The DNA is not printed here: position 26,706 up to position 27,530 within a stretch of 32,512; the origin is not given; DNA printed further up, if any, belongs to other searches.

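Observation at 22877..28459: CoA-transferase plus two MaoC hot-dog proteins plus a cytoplasmic SBP-fold protein interleaved with lactonase, mutarotase and sugar dehydrogenase: a possible CoA-dependent branch of aldonate/deoxy-sugar catabolism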

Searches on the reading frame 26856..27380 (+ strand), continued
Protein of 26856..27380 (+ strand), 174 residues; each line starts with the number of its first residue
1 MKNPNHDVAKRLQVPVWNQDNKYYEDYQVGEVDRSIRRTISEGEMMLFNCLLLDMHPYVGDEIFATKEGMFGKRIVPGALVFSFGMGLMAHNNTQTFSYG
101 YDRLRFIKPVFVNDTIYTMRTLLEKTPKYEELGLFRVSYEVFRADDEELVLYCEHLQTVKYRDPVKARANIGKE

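Call 59: search_protein_families(library=pfam, proteins=[L112:56-1270:+, L168:8683-9540:+, L134:10476-11174:+, L116:6189-7397:-, L149:1217-2482:+, L097:11176-11496:+, L131:2392-3528:+, L097:5300-6205:+, L121:3570-4856:-, L160:1289-2206:-], max_evalue=0.001)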
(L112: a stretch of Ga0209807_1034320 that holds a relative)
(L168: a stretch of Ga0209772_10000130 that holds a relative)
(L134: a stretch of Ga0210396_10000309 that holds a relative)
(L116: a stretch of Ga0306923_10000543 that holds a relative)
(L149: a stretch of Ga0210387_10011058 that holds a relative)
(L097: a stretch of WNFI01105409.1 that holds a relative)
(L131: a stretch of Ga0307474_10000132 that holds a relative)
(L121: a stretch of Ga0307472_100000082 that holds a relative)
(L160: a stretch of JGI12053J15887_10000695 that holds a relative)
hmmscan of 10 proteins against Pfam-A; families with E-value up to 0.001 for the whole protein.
L112:56-1270:+ (404 aa): 1 family
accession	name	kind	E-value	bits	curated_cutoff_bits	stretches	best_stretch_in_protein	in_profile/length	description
PF13416.11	SBP_bac_8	-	1.3e-05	25.6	27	1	79-316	43-253/279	Bacterial extracellular solute-binding protein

L168:8683-9540:+ (285 aa): 2 families
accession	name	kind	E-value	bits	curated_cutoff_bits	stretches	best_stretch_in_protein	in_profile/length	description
PF01614.24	IclR_C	-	1.4e-21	77.3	24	1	104-262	9-171/174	Bacterial transcriptional regulator IclR C-terminal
PF09339.16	HTH_IclR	-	1.5e-12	47.5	22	1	29-76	1-48/52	IclR helix-turn-helix domain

L134:10476-11174:+ (232 aa): 1 family
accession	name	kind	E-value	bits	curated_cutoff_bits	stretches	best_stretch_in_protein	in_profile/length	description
PF03737.21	RraA-like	-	2.3e-27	96.5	24.5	1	33-189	4-152/152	Aldolase/RraA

L116:6189-7397:- (402 aa): 1 family
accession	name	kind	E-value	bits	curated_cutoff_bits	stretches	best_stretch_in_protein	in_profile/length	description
PF02515.22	CoA_transf_3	-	9.8e-95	318.2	23.3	1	26-393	1-366/366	CoA-transferase family III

L149:1217-2482:+ (421 aa): 2 families
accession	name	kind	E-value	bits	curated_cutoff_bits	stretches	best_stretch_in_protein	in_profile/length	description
PF20629.2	GD_AH_C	-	8.7e-82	274.5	26.8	1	164-408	2-238/242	D-galactarate/Altronate dehydratase, C-terminal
PF04295.18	GD_AH_second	-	4.9e-28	98.3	27.3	1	29-153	1-135/136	D-galactarate dehydratase/Altronate hydrolase, second domain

L097:11176-11496:+ (106 aa): 1 family
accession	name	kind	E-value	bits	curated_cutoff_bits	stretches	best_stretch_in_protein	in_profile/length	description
PF08666.17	SAF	-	8.1e-05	23.5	21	0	55-89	25-63/63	SAF domain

L131:2392-3528:+ (378 aa): 3 families
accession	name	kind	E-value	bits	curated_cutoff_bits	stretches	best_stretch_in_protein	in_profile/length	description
PF01408.29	GFO_IDH_MocA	-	4.6e-23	82.6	24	1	40-156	3-119/120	Oxidoreductase family, NAD-binding Rossmann fold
PF22725.1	GFO_IDH_MocA_C3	-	2e-10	41.2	27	1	166-284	2-123/124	GFO/IDH/MocA C-terminal domain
PF02894.22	GFO_IDH_MocA_C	-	1.5e-07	31.9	22.9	1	208-371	44-216/218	Oxidoreductase family, C-terminal alpha/beta domain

L097:5300-6205:+ (301 aa): 1 family
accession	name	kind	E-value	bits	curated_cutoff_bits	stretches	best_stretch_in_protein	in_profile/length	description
PF04909.20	Amidohydro_2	-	4.9e-55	187.8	26.4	1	25-300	1-289/289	Amidohydrolase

L121:3570-4856:- (428 aa): 1 family
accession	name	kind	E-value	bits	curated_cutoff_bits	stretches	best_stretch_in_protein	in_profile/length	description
PF13378.12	MR_MLE_C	-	8.4e-53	179.7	29.4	1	213-420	3-214/219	Enolase C-terminal domain-like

L160:1289-2206:- (305 aa): 1 family
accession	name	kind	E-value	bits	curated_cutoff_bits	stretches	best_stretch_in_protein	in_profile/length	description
PF01557.24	FAA_hydrolase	-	4.9e-73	245.8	23.9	1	84-290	1-214/214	Fumarylacetoacetate (FAA) hydrolase C-terminal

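Call 60: search_protein_families(library=pfam, proteins=[L106:75-695:+, L158:3642-4007:+, L120:4832-5296:-, L099:10061-10645:-, L142:561-1394:+, L101:3404-4657:+, L096:284-2083:-, L125:11782-12813:+, L165:168-3005:+, L139:3992-5257:+], max_evalue=0.001)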
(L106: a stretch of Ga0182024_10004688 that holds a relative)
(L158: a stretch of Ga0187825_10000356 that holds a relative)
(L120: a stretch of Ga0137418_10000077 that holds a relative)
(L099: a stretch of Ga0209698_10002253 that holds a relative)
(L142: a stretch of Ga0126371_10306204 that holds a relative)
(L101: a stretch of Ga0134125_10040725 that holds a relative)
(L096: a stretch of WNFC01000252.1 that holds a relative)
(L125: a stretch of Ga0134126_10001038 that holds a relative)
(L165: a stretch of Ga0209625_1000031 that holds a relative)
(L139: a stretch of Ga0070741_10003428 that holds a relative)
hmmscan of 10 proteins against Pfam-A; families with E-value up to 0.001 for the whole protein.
L106:75-695:+ (206 aa): 0 families

L158:3642-4007:+ (121 aa): 1 family
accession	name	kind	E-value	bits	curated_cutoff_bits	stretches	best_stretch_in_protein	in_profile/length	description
PF05336.19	rhaM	-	3.8e-36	123.9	23.4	1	17-119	1-104/105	L-rhamnose mutarotase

L120:4832-5296:- (154 aa): 0 families

L099:10061-10645:- (194 aa): 0 families

L142:561-1394:+ (277 aa): 5 families
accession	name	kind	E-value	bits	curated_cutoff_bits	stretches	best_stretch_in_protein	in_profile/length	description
PF13561.12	adh_short_C2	-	3.7e-59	200.6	27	1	34-269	1-235/236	Enoyl-(Acyl carrier protein) reductase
PF00106.31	adh_short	-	1.1e-53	182.1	26.6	1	28-221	1-191/195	short chain dehydrogenase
PF08659.16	KR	-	5.4e-14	52.9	22.6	1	30-184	3-153/180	KR domain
PF23441.1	SDR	-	0.00019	21.4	27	1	132-272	115-258/258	SDR-like rossmann domain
PF01370.27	Epimerase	-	0.00023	21.1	20.9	1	30-118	1-76/240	NAD dependent epimerase/dehydratase family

L101:3404-4657:+ (417 aa): 2 families
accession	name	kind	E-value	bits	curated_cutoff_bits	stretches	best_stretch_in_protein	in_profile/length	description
PF01547.30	SBP_bac_1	-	4.7e-21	76.5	26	1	61-322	49-301/307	Bacterial extracellular solute-binding protein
PF13416.11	SBP_bac_8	-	4.7e-17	63.1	27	1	61-325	38-247/279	Bacterial extracellular solute-binding protein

L096:284-2083:- (599 aa): 3 families
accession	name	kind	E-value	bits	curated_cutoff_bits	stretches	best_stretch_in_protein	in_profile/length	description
PF13517.12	FG-GAP_3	-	4.9e-46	155.6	26.9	5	145-208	1-61/61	FG-GAP-like repeat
PF07593.17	UnbV_ASPIC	-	4.2e-19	68.6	23.4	1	504-570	1-67/68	ASPIC and UnbV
PF01839.29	FG-GAP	-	3.7e-10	39.9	22.1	0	138-158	2-22/37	FG-GAP repeat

L125:11782-12813:+ (343 aa): 1 family
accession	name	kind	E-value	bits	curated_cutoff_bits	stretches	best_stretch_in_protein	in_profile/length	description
PF06379.18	RhaT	-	6.8e-23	81.9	27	1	4-340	4-341/344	L-rhamnose-proton symport protein (RhaT)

L165:168-3005:+ (945 aa): 34 families (the best 25 are shown)
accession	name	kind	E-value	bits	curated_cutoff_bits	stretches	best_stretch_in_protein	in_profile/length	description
PF13414.12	TPR_11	-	3.9e-92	302.1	26.8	8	662-694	8-40/42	TPR repeat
PF07719.23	TPR_2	-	8.3e-85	272.4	27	4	717-749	2-34/34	Tetratricopeptide repeat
PF13431.12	TPR_17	-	6e-82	263.6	24.4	6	602-635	1-34/34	Tetratricopeptide repeat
PF13432.12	TPR_16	-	4.1e-74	244.9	32.7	11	551-612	2-63/65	Tetratricopeptide repeat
PF14559.12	TPR_19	-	3.6e-71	235.9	25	9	210-262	5-57/68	Tetratricopeptide repeat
PF13181.12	TPR_8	-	4.8e-70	226.2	25.7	1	650-680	3-33/34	Tetratricopeptide repeat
PF13428.12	TPR_14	-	7.3e-65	209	23.5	4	271-308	5-42/44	Tetratricopeptide repeat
PF00515.34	TPR_1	-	4.5e-61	200.8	27.8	2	546-579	1-34/34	Tetratricopeptide repeat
PF23914.1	TPR_CcmH_CycH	-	2.4e-39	135.2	42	3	721-812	55-149/158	Cytochrome c-type biogenesis protein H TPR domain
PF13424.12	TPR_12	-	3.9e-35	120.3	30.1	4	545-609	2-74/77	Tetratricopeptide repeat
PF13371.12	TPR_9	-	1.2e-31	109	35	1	381-442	5-66/73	Tetratricopeptide repeat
PF13174.12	TPR_6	-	1.9e-29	100.7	26.3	1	273-300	6-33/33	Tetratricopeptide repeat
PF24575.1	TPR_Slam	-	4.1e-28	98.3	35.2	0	192-249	43-100/104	Surface lipoprotein assembly modifier, N-terminal TPR repeats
PF13176.12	TPR_7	-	1.7e-24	84.2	27.9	0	585-611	4-32/36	Tetratricopeptide repeat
PF12895.13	ANAPC3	-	4.2e-18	65.8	27.2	0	768-830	7-68/82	Anaphase-promoting complex, cyclosome, subunit 3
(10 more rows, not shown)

L139:3992-5257:+ (421 aa): 6 families
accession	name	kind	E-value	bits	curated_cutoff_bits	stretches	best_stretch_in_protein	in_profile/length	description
PF01070.24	FMN_dh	-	1.2e-129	432.8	24.9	1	42-406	1-348/350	FMN-dependent dehydrogenase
PF00478.31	IMPDH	-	2e-07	30.8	25.6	1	266-374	134-250/345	IMP dehydrogenase / GMP reductase domain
PF03060.21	NMO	-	4.3e-07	30.1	28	1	271-363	130-225/331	Nitronate monooxygenase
PF00977.27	His_biosynth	-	0.00017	21.6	23.6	0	316-362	60-104/228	Histidine biosynthesis protein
PF01645.23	Glu_synthase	-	0.00019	21.2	20.4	1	313-362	259-306/369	Conserved region in glutamate synthase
PF05690.20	ThiG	-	0.00037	20.4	23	0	320-364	166-208/247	Thiazole biosynthesis protein ThiG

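Call 84: search_dna_similar(query=window:26856-27380:+, collection=plasmids, mode=protein, max_evalue=1e-30, max_rows=40, rows=spread)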
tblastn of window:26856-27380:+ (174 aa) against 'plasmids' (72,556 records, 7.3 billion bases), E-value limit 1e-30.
Records with a match: 88; places in all: 88; records where one place covers at least 80% of the query: 88.
Best place of each record, by identity: 60-80% 76; <60% 12.
By first word of the organism name: Sinorhizobium 66; Ensifer 9; Roseibium 6; Labrenzia 4; Rhizobium 2; Pararhizobium 1.
By predicted mobility (MOB-suite, as given by PLSDB): mobilizable 57; non-mobilizable 25; conjugative 6.
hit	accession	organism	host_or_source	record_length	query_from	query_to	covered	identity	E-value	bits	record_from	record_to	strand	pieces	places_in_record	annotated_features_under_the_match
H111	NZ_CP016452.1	Sinorhizobium sp. RAC02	Microbial isolate,Algal phycosphere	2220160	14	173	92%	64.8%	6e-65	221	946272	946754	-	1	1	none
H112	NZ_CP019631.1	Roseibium algicola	Rhodosorus marinus,cell culture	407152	4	165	93%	63.0%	1e-63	218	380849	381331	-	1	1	MaoC family dehydratase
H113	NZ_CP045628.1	Roseibium aggregatum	-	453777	4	165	93%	63.0%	1e-63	218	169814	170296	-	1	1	MaoC family dehydratase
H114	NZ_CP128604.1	Roseibium aggregatum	cell culture,marine biofilms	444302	4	165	93%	63.0%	2e-63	217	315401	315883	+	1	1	MaoC family dehydratase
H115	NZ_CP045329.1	Labrenzia sp. THAF191b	pure culture,Surface of a polyethylene ...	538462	9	165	90%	64.3%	1e-63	218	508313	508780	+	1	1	MaoC family dehydratase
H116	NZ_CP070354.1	Ensifer sp. PDNC004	cell culture,Plastic debris in ...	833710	3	165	94%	58.9%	1e-61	212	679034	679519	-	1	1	MaoC family dehydratase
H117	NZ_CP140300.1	Sinorhizobium kummerowiae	Kummerowia stipulacea,Pure culture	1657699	14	173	92%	60.0%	2e-61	211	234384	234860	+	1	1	none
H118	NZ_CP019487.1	Sinorhizobium meliloti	alfalfa,single cell,nitrogen fixing ...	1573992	14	170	90%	60.5%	1e-60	209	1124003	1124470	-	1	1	none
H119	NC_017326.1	Sinorhizobium meliloti SM11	-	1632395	14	170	90%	60.5%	1e-60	209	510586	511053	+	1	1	none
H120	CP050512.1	Sinorhizobium meliloti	Medicago sativa,cell culture,root nodule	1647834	14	170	90%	60.5%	1e-60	209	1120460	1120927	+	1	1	MaoC family dehydratase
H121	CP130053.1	Sinorhizobium meliloti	Medicago,Cell culture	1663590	14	170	90%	60.5%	1e-60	209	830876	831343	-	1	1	MaoC family dehydratase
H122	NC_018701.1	Sinorhizobium meliloti Rm41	-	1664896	14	170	90%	60.5%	1e-60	209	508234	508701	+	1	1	none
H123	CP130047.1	Sinorhizobium meliloti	Medicago,Cell culture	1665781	14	170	90%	60.5%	1e-60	209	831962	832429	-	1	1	MaoC family dehydratase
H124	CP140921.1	Sinorhizobium meliloti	Medicago lupulina,whole organism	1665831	14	170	90%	60.5%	1e-60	209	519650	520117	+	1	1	MaoC family dehydratase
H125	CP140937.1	Sinorhizobium meliloti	Medicago lupulina,whole organism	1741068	14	170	90%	60.5%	1e-60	209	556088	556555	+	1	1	MaoC family dehydratase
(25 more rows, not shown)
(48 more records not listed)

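Call 85: get_annotated_region(hit=H121, flank=9000)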
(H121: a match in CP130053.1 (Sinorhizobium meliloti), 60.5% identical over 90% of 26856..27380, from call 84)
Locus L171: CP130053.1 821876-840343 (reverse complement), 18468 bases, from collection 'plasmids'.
description: Sinorhizobium meliloti strain R14 plasmid pSymB, complete sequence
organism: Sinorhizobium meliloti (NCBI taxid 382)
taxonomy: Bacteria; Pseudomonadota; Alphaproteobacteria; Hyphomicrobiales; Rhizobiaceae; Sinorhizobium; Sinorhizobium meliloti
host: -; source: Medicago,Cell culture; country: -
typing (MOB-suite, as given by PLSDB): mobilizable; relaxase MOBQ
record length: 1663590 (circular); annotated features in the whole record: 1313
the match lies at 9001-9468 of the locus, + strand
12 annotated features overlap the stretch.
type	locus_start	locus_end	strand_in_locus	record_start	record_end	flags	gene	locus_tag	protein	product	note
CDS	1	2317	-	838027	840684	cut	-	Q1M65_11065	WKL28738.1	molybdopterin-dependent oxidoreductase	-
CDS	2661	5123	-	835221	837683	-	nirB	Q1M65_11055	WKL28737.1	nitrite reductase large subunit NirB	-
CDS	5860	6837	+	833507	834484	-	-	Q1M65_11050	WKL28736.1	C4-dicarboxylate TRAP transporter substrate-binding protein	-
CDS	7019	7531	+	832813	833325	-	-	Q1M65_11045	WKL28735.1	TRAP transporter small permease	-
CDS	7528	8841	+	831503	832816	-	-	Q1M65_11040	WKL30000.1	TRAP transporter large permease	-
CDS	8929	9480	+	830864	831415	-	-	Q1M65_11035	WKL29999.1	MaoC family dehydratase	-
CDS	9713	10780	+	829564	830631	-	-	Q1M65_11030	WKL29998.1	LacI family DNA-binding transcriptional regulator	-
CDS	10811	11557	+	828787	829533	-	-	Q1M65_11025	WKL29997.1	transporter substrate-binding domain-containing protein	-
CDS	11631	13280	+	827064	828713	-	-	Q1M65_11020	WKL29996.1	amino acid ABC transporter permease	-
CDS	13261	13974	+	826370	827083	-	-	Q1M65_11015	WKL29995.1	SDR family oxidoreductase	-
CDS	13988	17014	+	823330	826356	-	-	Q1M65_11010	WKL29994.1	aminotransferase class III-fold pyridoxal phosphate-dependent enzyme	-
CDS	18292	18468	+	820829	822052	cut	-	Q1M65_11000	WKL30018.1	sugar ABC transporter substrate-binding protein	-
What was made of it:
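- In S. meliloti the genes are scattered, and MaoC2 follows a TRAP (organic-acid) transporter operon (call 85). MaoC2 follows a TRAP transporter in S. meliloti (call 85).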

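Call 93: predict_structure(alignment_id=A5)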
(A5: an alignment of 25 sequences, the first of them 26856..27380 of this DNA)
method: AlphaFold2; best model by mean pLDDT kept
length: 174 residues; sequences in the alignment: 25
mean_pLDDT: 74.9   pTM: 0.71
mean pLDDT of the five models: 74.9, 69.3, 48.5, 42.9, 35.7
residues with pLDDT >= 90: 24; 70-90: 98; 50-70: 26; < 50: 26
segments of 3 or more residues with pLDDT < 50: 53-66, 68-77
pLDDT, mean of each block of 10 residues (from residue 1): 76 82 89 89 67 42 45 47 74 73 75 88 89 89 89 86 82 57
secondary structure, 60 per line:
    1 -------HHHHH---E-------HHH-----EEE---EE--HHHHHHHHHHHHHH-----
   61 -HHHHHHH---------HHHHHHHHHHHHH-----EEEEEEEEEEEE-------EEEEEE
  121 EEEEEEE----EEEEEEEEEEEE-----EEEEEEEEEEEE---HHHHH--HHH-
elements in order: H8-12 E32-34 H42-55 H62-68 H78-90 E96-107 E115-127 E132-143 E149-160 H164-168

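Call 97: fold_search(model_id=the predicted structure, library=pdb)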
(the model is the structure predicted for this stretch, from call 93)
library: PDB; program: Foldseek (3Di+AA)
matches with E <= 10: 1257; with E <= 0.001: 73
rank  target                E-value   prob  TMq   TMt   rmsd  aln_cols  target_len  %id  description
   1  4ffu_B                2.0e-12  1.00  0.55  0.62  10.2       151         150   37  CRYSTAL STRUCTURE OF putative MaoC-like (monoamine oxidase-like) protein, similar to NodN from Sinorhizo Bium meliloti (released 2012-06-13)
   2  4ffu_J                2.5e-12  1.00  0.56  0.67   9.9       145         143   39  CRYSTAL STRUCTURE OF putative MaoC-like (monoamine oxidase-like) protein, similar to NodN from Sinorhizo Bium meliloti (released 2012-06-13)
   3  4ffu_C                6.4e-12  1.00  0.55  0.63  10.0       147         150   38  CRYSTAL STRUCTURE OF putative MaoC-like (monoamine oxidase-like) protein, similar to NodN from Sinorhizo Bium meliloti (released 2012-06-13)
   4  4ffu_A                6.4e-12  1.00  0.54  0.60  10.1       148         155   38  CRYSTAL STRUCTURE OF putative MaoC-like (monoamine oxidase-like) protein, similar to NodN from Sinorhizo Bium meliloti (released 2012-06-13)
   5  4ffu_D                6.8e-12  1.00  0.56  0.64   9.9       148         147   38  CRYSTAL STRUCTURE OF putative MaoC-like (monoamine oxidase-like) protein, similar to NodN from Sinorhizo Bium meliloti (released 2012-06-13)
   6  4ffu_E                1.0e-11  1.00  0.58  0.65   9.9       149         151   38  CRYSTAL STRUCTURE OF putative MaoC-like (monoamine oxidase-like) protein, similar to NodN from Sinorhizo Bium meliloti (released 2012-06-13)
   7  4ffu_I                1.1e-11  1.00  0.57  0.63  10.0       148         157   38  CRYSTAL STRUCTURE OF putative MaoC-like (monoamine oxidase-like) protein, similar to NodN from Sinorhizo Bium meliloti (released 2012-06-13)
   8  4ffu_H                1.8e-11  1.00  0.57  0.62  10.0       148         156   38  CRYSTAL STRUCTURE OF putative MaoC-like (monoamine oxidase-like) protein, similar to NodN from Sinorhizo Bium meliloti (released 2012-06-13)
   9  1q6w_C                2.3e-11  1.00  0.58  0.65   9.8       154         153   29  X-Ray structure of Monoamine oxidase regulatory protein from Archaeoglobus fulgius (released 2003-11-18)
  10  4ffu_F                2.6e-11  1.00  0.56  0.66  10.1       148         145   38  CRYSTAL STRUCTURE OF putative MaoC-like (monoamine oxidase-like) protein, similar to NodN from Sinorhizo Bium meliloti (released 2012-06-13)
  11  1q6w_A                2.8e-11  1.00  0.59  0.67   9.8       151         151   30  X-Ray structure of Monoamine oxidase regulatory protein from Archaeoglobus fulgius (released 2003-11-18)
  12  4ffu_K                4.7e-11  1.00  0.55  0.68   9.7       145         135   36  CRYSTAL STRUCTURE OF putative MaoC-like (monoamine oxidase-like) protein, similar to NodN from Sinorhizo Bium meliloti (released 2012-06-13)
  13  1q6w_G                2.0e-10  1.00  0.59  0.68   9.8       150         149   29  X-Ray structure of Monoamine oxidase regulatory protein from Archaeoglobus fulgius (released 2003-11-18)
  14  6jql_A                4.6e-09  1.00  0.57  0.16  10.0       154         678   30  Structure of PaaZ, a bifunctional enzyme (released 2019-09-11)
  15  3exz_B                2.8e-07  1.00  0.58  0.68   9.5       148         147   20  Crystal structure of the MaoC-like dehydratase from Rhodospirillum rubrum. Northeast Structural Genomics Consortium ta (released 2008-10-28)
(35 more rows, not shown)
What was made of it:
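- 26856..27380 (+): MaoC2, a hot-dog paralogue with the motif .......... The canonical His is replaced by Val. It overlaps the transferase gene by 1 nt. The AF2 model is a hot-dog fold, with the active-site overhang (residues 53-77) of low confidence in the monomer (calls 93, 97).
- On (R)-specific enoyl-CoA hydratase / MaoC dehydratase: The Foldseek hits for MaoC2 are 4ffu, 1q6w, PaaZ and PhaJ (call 97).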
